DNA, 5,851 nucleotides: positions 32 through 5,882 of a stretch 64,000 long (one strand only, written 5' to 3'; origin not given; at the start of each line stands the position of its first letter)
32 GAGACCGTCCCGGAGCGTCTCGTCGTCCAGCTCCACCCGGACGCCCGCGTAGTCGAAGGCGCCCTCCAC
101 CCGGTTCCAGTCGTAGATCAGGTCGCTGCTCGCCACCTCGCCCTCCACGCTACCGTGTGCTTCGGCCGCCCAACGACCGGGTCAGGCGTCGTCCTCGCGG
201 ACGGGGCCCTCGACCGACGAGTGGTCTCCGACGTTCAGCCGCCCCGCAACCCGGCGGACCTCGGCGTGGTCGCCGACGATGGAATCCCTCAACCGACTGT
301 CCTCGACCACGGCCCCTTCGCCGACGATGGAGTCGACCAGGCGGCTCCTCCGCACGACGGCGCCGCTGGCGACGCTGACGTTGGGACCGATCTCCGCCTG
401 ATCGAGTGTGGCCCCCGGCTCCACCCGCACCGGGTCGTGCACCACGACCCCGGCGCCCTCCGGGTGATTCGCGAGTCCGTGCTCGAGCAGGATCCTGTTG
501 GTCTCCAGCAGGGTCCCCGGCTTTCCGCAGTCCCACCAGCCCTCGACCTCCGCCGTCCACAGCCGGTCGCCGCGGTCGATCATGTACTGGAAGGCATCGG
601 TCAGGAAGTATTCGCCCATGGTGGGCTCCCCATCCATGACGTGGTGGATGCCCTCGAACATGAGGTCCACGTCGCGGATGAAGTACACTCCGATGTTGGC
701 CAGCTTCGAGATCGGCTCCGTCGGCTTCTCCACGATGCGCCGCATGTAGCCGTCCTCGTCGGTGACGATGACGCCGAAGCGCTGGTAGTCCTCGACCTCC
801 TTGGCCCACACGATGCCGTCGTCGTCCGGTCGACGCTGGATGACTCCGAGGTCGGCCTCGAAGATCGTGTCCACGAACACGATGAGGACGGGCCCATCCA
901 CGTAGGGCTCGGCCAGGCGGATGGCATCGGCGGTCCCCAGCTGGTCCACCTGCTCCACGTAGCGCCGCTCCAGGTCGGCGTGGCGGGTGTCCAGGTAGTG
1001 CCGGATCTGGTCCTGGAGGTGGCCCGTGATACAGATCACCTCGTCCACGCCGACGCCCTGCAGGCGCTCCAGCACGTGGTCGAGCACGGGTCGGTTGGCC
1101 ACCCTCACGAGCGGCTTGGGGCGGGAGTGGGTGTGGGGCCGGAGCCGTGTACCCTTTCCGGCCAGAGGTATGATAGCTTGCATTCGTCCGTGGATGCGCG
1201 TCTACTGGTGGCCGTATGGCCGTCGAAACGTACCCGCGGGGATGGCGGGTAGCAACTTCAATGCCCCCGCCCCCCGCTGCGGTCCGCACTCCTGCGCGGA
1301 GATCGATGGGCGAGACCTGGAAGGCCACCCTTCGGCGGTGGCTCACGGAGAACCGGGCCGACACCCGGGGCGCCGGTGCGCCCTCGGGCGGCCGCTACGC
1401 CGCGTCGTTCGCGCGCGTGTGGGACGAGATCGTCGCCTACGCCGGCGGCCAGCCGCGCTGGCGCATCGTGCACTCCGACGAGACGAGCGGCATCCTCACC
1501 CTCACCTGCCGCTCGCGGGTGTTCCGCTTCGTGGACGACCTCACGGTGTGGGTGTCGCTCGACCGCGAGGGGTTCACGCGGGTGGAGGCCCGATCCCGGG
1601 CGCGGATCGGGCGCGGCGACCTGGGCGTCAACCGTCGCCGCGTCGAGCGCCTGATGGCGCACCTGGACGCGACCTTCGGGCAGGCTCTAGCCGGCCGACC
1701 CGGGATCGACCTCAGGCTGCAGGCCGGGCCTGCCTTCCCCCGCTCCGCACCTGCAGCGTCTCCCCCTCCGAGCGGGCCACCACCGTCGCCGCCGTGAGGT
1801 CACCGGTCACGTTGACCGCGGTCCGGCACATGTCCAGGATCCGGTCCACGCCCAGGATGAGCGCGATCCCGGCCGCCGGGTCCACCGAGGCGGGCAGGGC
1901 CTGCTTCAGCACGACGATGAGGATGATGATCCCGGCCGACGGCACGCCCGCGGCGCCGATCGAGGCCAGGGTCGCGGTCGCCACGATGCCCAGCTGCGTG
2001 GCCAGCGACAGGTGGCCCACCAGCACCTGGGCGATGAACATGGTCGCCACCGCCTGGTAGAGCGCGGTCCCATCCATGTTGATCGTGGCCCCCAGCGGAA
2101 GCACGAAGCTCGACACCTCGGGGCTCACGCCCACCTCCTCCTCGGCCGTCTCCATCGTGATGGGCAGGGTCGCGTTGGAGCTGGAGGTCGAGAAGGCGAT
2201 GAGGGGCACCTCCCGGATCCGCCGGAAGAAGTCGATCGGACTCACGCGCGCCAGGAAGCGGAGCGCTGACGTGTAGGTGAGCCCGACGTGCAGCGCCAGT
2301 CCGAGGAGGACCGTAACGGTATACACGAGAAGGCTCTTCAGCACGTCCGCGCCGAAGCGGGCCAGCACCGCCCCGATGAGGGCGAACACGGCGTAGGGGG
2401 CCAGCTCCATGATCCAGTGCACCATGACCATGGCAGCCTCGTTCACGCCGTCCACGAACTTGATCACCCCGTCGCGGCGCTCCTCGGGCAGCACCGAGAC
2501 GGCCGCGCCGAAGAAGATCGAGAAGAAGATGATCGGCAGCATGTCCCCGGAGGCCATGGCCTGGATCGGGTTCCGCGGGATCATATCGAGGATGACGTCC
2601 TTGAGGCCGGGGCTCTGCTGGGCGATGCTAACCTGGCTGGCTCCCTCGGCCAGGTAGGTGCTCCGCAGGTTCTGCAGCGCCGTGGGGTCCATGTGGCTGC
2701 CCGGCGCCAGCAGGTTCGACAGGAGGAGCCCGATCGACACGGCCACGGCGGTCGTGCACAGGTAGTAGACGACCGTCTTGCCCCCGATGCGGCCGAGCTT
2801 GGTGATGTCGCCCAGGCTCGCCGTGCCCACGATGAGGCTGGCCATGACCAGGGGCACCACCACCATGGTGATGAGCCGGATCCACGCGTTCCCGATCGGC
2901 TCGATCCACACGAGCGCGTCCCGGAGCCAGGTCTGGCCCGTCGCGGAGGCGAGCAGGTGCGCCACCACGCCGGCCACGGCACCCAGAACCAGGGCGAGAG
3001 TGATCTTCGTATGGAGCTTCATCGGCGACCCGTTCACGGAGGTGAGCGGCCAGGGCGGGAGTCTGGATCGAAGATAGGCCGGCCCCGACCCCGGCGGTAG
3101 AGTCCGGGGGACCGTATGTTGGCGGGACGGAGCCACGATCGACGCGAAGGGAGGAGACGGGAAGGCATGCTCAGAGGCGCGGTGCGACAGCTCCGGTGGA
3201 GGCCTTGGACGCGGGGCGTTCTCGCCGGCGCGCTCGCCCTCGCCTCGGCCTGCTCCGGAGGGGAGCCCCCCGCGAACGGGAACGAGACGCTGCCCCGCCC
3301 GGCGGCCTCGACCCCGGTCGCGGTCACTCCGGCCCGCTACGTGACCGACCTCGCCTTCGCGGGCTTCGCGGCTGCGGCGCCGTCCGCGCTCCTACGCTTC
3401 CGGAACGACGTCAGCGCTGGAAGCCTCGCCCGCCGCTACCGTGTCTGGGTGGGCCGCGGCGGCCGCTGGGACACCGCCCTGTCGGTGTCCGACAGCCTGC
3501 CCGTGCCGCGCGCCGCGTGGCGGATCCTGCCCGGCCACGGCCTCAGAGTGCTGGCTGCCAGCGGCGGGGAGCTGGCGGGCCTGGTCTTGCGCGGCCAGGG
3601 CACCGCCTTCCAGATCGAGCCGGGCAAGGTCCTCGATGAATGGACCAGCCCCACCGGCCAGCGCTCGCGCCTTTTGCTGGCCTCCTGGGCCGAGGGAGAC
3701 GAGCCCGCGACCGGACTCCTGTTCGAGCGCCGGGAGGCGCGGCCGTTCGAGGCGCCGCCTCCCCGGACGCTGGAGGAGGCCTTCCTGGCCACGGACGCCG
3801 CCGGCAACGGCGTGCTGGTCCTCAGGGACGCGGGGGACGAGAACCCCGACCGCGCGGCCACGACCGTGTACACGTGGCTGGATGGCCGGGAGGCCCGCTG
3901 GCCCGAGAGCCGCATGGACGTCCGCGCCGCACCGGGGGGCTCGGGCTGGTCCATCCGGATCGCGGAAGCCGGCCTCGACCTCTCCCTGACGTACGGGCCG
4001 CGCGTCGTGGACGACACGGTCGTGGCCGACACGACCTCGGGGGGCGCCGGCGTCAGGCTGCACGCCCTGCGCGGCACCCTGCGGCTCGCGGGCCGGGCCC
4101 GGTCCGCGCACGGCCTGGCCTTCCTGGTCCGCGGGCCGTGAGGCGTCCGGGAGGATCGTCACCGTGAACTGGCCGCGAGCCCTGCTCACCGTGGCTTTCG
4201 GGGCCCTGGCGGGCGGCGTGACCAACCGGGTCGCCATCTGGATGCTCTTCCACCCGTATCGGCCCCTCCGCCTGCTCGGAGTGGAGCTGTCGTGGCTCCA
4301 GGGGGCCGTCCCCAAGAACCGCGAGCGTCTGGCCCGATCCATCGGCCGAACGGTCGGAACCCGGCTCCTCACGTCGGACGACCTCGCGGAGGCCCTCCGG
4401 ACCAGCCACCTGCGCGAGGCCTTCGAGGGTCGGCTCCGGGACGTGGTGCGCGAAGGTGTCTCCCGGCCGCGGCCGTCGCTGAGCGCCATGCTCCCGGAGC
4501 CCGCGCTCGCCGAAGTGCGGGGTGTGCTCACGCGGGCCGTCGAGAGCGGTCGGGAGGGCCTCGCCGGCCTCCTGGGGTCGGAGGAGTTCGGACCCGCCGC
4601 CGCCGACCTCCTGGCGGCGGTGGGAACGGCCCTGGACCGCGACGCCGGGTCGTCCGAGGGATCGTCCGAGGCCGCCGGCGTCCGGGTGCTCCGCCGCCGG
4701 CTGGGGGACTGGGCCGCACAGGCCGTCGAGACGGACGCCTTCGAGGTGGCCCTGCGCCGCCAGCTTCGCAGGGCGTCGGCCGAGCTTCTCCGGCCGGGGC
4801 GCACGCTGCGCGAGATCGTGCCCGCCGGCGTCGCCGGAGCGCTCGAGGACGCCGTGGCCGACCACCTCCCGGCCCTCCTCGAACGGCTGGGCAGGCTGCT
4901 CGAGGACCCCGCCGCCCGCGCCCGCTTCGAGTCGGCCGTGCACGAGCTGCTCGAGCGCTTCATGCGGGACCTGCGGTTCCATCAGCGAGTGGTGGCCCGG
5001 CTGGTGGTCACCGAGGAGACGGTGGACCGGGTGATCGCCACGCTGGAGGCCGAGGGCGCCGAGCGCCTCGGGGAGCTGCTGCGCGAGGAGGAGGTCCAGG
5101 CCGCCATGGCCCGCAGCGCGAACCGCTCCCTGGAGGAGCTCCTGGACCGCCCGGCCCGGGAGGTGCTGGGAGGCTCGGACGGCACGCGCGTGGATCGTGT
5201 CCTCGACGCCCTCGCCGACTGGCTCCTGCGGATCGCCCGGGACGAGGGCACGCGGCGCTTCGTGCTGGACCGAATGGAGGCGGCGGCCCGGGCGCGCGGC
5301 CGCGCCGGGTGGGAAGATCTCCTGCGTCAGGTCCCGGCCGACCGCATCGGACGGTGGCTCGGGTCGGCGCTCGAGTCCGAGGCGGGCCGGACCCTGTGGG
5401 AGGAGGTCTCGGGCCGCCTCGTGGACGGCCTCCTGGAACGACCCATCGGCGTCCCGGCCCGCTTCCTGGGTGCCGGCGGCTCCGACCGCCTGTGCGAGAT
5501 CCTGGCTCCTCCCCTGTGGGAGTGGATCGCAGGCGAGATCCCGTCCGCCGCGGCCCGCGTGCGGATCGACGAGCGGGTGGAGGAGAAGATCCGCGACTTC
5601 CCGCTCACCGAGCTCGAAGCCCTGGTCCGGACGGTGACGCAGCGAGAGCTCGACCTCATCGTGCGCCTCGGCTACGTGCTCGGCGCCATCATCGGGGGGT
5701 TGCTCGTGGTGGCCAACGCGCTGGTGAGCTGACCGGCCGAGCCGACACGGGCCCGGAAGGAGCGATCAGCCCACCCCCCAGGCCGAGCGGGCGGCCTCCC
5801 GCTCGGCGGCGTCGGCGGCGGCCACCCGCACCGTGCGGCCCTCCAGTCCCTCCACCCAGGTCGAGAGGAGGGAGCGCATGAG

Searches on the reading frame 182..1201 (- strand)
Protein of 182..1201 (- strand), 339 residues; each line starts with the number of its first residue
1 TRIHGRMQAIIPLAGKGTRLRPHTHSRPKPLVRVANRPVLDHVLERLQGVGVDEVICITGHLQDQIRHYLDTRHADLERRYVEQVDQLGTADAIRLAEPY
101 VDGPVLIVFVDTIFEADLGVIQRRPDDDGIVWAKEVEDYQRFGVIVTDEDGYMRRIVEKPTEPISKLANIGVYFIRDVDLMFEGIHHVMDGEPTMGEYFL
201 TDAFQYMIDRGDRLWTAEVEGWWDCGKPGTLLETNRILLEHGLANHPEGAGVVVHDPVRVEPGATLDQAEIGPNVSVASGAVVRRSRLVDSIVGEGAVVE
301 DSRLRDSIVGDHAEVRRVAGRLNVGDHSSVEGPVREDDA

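Call 22: search_protein_families(library=pfam, proteins=[window:182-1201:-], max_evalue=0.001)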
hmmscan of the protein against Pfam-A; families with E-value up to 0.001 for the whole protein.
window:182-1201:- (339 aa): 5 families
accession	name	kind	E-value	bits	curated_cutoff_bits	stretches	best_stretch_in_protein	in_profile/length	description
PF00483.29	NTP_transferase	-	5.1e-32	111.8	21.2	1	9-239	2-243/245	Nucleotidyl transferase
PF12804.13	NTP_transf_3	-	1.2e-10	42.2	27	1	9-114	1-98/160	MobA-like NTP transferase domain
PF00132.30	Hexapep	-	5.6e-06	26.3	27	1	251-285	1-36/36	Bacterial transferase hexapeptide (six repeats)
PF24894.1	Hexapep_GlmU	-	0.00025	21.6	23.3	0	284-318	12-46/104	GlmU-like, C-terminal hexapeptide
PF01128.25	IspD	-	0.00063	20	27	0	7-64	1-55/221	2-C-methyl-D-erythritol 4-phosphate cytidylyltransferase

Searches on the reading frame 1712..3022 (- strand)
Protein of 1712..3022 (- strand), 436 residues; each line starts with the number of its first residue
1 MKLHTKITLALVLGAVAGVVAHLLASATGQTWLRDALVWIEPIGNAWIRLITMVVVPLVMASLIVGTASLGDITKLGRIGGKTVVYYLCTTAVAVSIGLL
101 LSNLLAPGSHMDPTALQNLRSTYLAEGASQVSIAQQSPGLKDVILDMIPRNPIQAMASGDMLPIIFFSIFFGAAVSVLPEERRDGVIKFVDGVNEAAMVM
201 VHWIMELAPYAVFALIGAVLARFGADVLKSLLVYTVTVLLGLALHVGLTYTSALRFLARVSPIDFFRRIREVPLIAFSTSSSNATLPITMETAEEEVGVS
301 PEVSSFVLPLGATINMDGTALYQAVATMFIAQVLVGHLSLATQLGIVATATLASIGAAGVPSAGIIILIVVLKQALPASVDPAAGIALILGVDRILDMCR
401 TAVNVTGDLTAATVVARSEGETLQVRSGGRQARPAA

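Call 57: find_encoding_contigs(protein=window:1712-3022:-, flank=10000, max_places=6)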
Protein window:1712-3022:- (436 aa): no gene with exactly this product is on record in the collection.

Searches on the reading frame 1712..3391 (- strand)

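Call 22: search_protein_families(library=pfam, proteins=[window:1712-3391:-], max_evalue=0.001)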
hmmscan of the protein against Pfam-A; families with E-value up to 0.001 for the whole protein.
window:1712-3391:- (559 aa): 1 family
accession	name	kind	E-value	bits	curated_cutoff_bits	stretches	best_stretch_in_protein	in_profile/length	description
PF00375.23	SDF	-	5.9e-128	427.6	27.9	1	126-540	1-386/387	Sodium:dicarboxylate symporter family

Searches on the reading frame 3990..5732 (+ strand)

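Call 22: search_protein_families(library=pfam, proteins=[window:3990-5732:+], max_evalue=0.001)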
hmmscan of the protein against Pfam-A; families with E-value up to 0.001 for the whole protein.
window:3990-5732:+ (580 aa): 1 family
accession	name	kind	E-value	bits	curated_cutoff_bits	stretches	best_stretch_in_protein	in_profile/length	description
PF04286.17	DUF445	-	3.3e-31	109.9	33.8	2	70-386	2-241/368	Protein of unknown function (DUF445)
